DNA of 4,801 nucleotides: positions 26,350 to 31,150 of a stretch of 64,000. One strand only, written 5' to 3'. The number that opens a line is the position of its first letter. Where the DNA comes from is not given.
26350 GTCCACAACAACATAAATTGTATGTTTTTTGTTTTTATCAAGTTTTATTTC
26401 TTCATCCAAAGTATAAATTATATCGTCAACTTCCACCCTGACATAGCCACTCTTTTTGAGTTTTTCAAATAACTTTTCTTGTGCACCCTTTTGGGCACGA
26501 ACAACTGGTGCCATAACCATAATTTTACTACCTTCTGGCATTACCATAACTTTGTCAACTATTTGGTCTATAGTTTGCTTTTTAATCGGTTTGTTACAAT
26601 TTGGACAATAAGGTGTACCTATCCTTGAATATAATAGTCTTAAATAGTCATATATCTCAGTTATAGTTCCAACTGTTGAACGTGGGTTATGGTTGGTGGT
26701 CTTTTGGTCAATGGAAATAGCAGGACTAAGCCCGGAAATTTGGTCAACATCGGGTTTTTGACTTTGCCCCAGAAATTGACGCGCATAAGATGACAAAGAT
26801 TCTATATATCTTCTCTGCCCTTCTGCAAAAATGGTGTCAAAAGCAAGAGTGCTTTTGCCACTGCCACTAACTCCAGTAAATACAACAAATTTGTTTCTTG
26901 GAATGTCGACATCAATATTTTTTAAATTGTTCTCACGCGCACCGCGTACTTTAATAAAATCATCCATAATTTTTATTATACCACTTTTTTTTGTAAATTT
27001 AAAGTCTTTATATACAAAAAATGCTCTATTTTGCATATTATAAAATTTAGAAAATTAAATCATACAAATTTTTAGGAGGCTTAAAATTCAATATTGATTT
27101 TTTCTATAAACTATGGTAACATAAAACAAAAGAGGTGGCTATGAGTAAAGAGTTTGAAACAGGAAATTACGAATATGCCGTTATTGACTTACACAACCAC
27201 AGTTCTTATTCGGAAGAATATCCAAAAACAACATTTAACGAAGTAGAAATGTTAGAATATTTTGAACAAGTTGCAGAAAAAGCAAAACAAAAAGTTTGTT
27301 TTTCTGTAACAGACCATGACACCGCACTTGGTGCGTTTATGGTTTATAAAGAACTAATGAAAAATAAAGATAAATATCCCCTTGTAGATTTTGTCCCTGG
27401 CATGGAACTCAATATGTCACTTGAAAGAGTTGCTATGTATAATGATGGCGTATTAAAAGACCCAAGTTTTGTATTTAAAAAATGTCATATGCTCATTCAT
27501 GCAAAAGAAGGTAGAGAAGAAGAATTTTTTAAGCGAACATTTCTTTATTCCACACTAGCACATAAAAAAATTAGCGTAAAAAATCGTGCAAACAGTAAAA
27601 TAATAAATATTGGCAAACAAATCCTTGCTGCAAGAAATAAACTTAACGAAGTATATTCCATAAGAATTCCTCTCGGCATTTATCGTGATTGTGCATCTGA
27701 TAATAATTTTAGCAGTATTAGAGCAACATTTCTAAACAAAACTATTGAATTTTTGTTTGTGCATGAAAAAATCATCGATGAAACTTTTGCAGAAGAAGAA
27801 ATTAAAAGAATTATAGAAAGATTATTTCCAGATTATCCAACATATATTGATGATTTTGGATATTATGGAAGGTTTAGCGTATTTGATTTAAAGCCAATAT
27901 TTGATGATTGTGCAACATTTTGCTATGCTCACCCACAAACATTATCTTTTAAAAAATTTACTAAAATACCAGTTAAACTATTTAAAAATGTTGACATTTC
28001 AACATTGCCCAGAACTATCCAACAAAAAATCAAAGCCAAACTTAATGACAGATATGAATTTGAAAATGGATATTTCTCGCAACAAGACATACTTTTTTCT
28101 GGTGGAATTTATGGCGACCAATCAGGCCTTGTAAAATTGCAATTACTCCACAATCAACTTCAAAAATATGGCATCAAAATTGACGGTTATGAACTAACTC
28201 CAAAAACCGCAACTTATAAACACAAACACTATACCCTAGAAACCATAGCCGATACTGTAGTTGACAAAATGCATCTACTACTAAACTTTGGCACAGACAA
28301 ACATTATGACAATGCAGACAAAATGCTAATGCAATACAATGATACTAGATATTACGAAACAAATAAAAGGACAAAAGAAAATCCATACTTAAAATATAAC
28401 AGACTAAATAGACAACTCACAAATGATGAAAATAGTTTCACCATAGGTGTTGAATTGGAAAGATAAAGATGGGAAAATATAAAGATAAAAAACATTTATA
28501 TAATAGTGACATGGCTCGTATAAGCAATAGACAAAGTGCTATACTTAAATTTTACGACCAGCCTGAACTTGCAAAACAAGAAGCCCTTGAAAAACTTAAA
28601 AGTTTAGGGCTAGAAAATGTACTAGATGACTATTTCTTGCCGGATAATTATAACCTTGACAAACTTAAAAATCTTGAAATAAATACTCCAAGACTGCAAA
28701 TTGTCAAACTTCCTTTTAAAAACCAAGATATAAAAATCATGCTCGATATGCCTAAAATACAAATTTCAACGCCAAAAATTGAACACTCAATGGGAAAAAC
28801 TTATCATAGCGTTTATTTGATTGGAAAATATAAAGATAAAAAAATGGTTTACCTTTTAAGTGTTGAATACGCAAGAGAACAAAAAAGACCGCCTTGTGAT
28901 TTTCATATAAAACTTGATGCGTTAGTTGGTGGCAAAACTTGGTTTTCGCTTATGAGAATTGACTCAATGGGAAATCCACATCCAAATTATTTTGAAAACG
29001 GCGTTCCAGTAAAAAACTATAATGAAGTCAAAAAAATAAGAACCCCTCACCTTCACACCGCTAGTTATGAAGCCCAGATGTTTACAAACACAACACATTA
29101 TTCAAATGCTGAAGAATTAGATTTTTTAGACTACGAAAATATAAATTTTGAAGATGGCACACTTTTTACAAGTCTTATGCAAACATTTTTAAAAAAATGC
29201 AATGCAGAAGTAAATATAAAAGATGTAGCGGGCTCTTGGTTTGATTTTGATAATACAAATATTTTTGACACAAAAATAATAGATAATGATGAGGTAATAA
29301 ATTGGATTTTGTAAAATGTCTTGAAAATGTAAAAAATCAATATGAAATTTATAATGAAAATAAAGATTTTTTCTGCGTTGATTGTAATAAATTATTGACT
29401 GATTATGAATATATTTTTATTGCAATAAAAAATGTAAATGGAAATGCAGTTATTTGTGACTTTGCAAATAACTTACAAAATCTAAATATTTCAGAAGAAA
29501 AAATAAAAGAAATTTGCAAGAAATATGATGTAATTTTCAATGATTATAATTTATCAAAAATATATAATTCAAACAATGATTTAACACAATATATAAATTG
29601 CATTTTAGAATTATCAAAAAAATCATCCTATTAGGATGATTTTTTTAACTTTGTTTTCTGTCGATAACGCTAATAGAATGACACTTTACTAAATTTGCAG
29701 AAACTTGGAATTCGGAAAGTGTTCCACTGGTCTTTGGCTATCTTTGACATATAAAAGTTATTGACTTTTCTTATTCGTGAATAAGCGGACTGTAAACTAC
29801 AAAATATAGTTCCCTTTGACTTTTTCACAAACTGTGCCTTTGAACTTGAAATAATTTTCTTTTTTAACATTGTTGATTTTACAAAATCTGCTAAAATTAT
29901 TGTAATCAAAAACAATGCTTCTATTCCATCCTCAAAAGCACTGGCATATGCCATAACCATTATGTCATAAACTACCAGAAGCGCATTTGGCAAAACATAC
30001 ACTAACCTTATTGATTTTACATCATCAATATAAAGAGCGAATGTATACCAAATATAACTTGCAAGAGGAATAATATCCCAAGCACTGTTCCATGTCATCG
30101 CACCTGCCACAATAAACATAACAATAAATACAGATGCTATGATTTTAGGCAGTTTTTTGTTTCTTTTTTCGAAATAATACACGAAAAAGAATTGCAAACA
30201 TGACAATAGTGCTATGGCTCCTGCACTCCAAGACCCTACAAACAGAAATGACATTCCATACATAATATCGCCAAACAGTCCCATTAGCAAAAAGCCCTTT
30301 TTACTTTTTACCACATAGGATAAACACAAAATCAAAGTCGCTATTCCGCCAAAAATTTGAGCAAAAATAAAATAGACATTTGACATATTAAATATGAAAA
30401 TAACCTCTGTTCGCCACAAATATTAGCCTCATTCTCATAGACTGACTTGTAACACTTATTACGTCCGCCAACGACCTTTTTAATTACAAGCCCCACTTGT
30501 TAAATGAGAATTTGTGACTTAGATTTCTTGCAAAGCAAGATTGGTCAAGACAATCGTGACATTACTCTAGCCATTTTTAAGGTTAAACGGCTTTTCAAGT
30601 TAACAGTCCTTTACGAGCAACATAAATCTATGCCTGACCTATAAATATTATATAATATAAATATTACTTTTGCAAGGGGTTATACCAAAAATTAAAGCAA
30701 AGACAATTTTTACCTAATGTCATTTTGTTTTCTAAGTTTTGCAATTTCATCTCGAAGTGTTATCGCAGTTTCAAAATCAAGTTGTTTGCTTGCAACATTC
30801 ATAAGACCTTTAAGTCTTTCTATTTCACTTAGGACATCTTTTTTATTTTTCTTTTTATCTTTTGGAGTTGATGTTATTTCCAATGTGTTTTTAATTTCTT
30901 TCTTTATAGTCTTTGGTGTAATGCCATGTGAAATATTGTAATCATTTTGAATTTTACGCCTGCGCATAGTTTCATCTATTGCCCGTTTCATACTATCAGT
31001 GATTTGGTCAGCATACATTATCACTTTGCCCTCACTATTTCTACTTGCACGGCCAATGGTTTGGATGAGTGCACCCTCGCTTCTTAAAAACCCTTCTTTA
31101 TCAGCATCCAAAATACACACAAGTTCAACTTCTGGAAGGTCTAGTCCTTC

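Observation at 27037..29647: Compact PHP-phosphoesterase three-gene operon inserted between uvrA and uvrB: candidate undescribed defence or DNA-processing module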

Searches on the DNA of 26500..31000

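Call 82: search_rna_families(source=window, start=26500, end=31000, threshold=evalue, max_evalue=1)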
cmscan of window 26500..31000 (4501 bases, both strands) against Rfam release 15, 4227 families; matches with E-value up to 1: 0.
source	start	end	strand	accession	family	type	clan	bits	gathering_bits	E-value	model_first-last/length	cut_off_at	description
